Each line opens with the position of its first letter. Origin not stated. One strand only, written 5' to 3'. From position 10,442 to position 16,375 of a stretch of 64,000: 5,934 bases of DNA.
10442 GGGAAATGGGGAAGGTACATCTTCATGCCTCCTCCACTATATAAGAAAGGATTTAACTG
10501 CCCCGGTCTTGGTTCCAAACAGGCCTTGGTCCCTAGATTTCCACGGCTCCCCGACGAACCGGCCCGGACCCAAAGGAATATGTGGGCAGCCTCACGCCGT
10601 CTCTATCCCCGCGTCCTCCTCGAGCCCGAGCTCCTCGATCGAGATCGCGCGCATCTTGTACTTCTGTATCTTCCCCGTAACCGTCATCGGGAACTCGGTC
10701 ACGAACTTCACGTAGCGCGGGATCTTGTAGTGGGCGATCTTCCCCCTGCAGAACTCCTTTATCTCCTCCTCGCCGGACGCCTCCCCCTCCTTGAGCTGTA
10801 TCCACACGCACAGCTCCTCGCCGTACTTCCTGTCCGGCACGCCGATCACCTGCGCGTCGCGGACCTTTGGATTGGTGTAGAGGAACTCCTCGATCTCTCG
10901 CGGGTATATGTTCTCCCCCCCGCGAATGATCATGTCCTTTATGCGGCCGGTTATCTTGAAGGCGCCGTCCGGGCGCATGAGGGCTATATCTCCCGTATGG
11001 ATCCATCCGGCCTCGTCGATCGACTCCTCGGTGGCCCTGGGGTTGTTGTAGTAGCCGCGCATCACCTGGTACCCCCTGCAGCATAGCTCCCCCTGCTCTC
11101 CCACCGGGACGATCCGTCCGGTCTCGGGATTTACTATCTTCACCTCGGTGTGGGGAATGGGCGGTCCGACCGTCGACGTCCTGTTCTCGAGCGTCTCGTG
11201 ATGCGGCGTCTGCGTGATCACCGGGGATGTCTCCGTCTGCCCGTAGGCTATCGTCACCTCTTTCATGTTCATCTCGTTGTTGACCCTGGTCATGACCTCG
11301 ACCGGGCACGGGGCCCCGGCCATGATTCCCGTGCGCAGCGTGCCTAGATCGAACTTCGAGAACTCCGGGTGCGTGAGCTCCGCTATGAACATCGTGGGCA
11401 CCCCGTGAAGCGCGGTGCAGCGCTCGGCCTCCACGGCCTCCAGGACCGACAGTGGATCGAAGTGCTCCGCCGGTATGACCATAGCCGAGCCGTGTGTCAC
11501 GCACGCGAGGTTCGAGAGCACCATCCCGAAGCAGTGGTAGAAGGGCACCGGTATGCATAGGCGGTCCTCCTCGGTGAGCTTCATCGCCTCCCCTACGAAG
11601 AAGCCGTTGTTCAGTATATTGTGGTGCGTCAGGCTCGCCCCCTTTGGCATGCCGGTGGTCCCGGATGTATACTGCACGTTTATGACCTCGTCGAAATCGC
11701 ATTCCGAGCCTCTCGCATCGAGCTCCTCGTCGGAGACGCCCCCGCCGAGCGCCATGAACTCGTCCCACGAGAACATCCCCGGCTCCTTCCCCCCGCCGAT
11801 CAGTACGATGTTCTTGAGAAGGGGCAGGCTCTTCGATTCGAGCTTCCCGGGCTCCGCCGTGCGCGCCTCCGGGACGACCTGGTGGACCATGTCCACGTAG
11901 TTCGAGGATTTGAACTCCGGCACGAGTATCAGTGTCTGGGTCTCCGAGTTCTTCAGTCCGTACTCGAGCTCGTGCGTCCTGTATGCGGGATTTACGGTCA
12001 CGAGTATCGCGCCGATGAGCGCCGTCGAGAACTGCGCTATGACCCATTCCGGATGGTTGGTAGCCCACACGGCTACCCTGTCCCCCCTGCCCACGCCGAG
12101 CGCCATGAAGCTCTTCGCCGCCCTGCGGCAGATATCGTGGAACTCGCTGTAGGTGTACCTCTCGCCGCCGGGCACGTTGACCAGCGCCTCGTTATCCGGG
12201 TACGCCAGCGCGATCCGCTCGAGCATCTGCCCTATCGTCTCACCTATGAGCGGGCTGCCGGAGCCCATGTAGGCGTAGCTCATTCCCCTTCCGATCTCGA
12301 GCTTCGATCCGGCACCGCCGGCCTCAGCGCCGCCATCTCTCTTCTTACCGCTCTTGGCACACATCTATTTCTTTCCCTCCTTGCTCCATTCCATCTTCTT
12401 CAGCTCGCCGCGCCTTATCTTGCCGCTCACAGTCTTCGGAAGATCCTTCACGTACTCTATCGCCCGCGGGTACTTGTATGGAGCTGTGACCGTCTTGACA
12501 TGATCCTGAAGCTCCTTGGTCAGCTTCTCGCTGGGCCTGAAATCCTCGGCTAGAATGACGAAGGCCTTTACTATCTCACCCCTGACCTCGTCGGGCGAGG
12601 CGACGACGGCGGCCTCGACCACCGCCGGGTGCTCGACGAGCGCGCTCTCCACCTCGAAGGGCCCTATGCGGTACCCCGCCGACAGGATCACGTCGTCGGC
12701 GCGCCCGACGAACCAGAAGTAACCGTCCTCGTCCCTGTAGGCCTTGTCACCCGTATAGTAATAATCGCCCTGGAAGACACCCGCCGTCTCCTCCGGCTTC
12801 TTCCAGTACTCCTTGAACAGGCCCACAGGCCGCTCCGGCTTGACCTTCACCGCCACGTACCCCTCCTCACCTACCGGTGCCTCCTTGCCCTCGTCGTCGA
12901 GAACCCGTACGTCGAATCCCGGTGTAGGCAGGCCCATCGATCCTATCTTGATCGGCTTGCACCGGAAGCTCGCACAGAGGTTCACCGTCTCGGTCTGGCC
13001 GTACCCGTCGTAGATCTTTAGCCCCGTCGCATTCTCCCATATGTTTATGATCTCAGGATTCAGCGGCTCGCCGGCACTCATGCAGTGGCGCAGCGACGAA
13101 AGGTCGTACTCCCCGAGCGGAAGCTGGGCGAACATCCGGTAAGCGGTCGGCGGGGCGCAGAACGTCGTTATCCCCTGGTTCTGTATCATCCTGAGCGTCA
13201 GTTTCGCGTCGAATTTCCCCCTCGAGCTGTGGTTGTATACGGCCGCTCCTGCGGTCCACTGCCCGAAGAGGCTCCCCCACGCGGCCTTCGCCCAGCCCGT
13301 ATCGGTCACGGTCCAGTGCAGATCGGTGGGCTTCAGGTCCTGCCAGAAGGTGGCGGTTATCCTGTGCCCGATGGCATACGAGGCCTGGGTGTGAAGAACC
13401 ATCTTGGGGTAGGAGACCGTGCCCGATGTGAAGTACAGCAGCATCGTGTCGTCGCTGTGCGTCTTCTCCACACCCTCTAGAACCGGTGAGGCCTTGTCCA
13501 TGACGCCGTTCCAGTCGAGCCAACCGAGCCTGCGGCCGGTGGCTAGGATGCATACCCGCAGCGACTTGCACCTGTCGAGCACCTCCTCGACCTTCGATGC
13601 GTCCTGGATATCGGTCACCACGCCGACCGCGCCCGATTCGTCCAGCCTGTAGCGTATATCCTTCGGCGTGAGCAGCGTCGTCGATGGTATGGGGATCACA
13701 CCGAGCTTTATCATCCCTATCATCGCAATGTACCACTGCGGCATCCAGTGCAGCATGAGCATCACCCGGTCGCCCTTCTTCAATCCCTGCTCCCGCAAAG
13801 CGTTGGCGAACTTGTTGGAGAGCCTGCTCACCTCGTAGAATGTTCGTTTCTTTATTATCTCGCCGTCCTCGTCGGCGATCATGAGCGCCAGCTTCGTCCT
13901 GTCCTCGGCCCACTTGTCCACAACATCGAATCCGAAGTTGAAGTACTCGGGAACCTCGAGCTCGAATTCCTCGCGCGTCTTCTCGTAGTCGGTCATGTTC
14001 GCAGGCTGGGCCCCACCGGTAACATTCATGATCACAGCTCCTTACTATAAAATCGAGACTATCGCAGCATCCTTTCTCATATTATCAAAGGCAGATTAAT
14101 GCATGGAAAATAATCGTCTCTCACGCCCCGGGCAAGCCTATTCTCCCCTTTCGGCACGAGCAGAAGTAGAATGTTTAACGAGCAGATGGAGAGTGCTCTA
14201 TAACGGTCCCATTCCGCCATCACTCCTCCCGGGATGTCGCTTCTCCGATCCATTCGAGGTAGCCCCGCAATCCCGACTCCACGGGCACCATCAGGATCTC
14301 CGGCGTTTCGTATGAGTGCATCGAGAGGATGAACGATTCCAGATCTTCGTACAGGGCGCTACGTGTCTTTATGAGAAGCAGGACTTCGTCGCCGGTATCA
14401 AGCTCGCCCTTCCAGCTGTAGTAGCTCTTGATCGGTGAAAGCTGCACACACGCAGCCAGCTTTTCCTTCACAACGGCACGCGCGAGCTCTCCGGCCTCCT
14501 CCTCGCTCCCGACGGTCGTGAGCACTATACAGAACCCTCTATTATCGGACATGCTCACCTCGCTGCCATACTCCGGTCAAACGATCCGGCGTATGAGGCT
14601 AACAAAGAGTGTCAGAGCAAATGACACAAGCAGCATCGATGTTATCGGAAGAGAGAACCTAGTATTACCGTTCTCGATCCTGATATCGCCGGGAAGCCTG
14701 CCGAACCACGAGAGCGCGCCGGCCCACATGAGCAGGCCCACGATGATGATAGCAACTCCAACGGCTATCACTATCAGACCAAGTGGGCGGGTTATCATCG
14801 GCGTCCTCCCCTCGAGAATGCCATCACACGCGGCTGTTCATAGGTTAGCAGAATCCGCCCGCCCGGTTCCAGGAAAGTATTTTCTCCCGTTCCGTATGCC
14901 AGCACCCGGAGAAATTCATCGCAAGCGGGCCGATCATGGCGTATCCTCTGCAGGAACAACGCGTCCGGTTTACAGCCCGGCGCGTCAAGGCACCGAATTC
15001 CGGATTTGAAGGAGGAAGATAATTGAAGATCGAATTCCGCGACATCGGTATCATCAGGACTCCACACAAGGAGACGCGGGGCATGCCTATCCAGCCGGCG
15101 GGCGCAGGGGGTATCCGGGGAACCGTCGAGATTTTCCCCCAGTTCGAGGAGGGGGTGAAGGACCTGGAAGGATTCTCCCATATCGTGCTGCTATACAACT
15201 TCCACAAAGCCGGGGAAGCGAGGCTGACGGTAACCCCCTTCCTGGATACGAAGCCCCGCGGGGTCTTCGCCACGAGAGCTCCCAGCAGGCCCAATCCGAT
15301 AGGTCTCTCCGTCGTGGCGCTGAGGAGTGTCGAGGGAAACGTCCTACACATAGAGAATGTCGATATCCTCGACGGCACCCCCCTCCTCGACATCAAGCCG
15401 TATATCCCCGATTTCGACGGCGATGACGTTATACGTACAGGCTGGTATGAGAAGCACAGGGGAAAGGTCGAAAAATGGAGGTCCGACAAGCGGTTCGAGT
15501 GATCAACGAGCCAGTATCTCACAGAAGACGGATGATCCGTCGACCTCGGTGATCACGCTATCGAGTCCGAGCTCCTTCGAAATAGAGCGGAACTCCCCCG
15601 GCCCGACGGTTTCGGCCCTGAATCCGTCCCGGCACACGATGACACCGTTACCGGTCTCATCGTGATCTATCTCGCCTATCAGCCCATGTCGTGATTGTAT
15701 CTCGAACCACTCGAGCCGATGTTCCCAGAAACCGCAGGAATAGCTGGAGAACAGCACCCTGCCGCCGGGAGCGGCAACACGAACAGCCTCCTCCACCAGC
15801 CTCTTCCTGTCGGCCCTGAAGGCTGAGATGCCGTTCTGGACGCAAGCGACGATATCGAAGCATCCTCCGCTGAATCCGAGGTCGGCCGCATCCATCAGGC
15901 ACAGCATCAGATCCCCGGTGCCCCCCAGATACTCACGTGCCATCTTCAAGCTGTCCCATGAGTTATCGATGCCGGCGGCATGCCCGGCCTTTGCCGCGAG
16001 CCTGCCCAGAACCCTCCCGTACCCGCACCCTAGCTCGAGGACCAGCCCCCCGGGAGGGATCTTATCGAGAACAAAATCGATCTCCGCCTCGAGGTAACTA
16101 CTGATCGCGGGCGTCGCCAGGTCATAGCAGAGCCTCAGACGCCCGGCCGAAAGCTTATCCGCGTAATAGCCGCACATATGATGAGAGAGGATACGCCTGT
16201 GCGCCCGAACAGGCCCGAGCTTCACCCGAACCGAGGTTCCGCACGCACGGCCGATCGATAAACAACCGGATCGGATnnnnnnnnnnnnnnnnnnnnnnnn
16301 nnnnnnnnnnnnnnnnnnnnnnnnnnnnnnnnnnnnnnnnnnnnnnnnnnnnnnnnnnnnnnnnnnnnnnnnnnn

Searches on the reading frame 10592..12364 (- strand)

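Call 44: search_protein_families(library=pfam, proteins=[window:10592-12364:-], max_evalue=0.00001)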
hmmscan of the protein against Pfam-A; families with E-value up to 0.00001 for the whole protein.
window:10592-12364:- (590 aa): 2 families
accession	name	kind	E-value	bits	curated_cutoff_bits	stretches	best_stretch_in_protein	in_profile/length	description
PF00501.34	AMP-binding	-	8.1e-99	331.4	29.9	1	49-439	2-384/384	AMP-binding enzyme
PF13193.12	AMP-binding_C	-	1.3e-17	64.9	24.5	1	490-565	1-76/76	AMP-binding enzyme C-terminal domain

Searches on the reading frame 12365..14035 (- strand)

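Call 44: search_protein_families(library=pfam, proteins=[window:12365-14035:-], max_evalue=0.00001)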
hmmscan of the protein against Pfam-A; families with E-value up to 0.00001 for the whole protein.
window:12365-14035:- (556 aa): 2 families
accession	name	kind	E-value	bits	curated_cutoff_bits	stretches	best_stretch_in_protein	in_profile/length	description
PF00501.34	AMP-binding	-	1.4e-65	222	29.9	1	61-411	19-384/384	AMP-binding enzyme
PF13193.12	AMP-binding_C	-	1.1e-23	84.4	24.5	1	461-539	1-76/76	AMP-binding enzyme C-terminal domain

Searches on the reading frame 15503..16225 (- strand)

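Call 44: search_protein_families(library=pfam, proteins=[window:15503-16225:-], max_evalue=0.00001)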
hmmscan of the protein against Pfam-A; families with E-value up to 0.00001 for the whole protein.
window:15503-16225:- (240 aa): 5 families
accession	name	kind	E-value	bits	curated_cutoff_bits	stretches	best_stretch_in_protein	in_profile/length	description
PF13649.12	Methyltransf_25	-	9e-16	58.8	27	1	62-155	1-97/97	Methyltransferase domain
PF08241.18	Methyltransf_11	-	5.6e-14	53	21.2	1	63-159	1-95/95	Methyltransferase domain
PF13847.12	Methyltransf_31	-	6.3e-10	39.4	27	1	61-163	6-113/145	Methyltransferase domain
PF08242.18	Methyltransf_12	-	1.7e-07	32.3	30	1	63-157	1-98/98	Methyltransferase domain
PF07021.18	MetW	-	1.4e-06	28.5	21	1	49-172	4-120/193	Methionine biosynthesis protein MetW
